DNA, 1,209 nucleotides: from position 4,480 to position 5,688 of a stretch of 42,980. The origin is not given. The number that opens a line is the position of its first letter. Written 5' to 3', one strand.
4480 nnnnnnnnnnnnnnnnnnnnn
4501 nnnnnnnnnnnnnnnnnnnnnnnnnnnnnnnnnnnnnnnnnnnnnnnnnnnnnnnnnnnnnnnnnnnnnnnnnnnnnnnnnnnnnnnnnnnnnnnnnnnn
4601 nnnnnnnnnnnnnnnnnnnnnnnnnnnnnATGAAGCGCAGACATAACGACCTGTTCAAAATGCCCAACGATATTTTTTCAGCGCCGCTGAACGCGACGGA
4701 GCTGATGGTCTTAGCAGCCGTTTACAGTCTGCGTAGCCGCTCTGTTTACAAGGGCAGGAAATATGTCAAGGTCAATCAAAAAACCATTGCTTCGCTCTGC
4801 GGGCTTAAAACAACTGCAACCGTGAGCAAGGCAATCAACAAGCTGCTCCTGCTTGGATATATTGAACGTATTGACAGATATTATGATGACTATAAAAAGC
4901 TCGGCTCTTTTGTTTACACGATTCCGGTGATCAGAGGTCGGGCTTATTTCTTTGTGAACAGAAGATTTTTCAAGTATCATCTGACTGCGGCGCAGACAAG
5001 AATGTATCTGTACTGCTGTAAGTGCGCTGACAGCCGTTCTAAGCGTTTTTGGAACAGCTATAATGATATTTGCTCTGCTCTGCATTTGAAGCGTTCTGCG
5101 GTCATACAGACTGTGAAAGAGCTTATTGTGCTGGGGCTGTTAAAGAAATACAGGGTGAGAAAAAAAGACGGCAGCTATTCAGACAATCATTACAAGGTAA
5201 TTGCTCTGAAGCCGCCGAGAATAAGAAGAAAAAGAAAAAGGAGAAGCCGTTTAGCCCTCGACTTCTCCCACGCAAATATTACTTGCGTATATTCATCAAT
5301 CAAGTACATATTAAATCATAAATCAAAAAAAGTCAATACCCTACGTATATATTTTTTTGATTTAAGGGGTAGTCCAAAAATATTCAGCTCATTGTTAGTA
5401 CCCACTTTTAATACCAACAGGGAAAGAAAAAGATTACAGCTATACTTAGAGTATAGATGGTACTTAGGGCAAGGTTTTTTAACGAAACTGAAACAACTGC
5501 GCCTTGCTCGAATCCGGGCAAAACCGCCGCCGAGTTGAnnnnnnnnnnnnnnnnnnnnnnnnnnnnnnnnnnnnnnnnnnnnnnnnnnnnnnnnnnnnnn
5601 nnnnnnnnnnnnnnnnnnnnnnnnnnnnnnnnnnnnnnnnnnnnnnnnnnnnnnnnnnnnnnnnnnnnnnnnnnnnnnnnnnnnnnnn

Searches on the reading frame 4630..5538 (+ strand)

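Call 7: search_protein_families(library=pfam, proteins=[window:4630-5538:+], max_evalue=0.01)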
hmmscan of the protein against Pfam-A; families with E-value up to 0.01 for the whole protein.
window:4630-5538:+ (302 aa): 9 families
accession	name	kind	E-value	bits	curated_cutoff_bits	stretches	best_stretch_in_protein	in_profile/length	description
PF13730.12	HTH_36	-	1.2e-10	41.5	25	2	22-78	5-55/55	Helix-turn-helix domain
PF12802.13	MarR_2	-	2.2e-08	34.6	27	1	48-81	21-53/61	MarR family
PF13545.12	HTH_Crp_2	-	0.00032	21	27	0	45-83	20-57/70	Crp-like helix-turn-helix domain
PF01051.27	Rep3_N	-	0.00049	20.9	22.4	0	115-173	12-72/141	Initiator Replication protein, WH1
PF22381.2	Staph_reg_Sar_Rot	-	0.00092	19.7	27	0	115-176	9-63/85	Transcriptional regulator SarA/Rot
PF01047.28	MarR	-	0.0015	18.9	24.6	0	49-81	19-50/59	MarR family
PF13463.12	HTH_27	-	0.0048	17.6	22.2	0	144-174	21-51/68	Winged helix DNA-binding domain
PF21984.2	DnaD_N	-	0.0069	17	27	0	137-189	31-82/101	DnaD N-terminal domain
PF00045.24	Hemopexin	-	0.007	16.7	21.3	0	102-119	8-26/45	Hemopexin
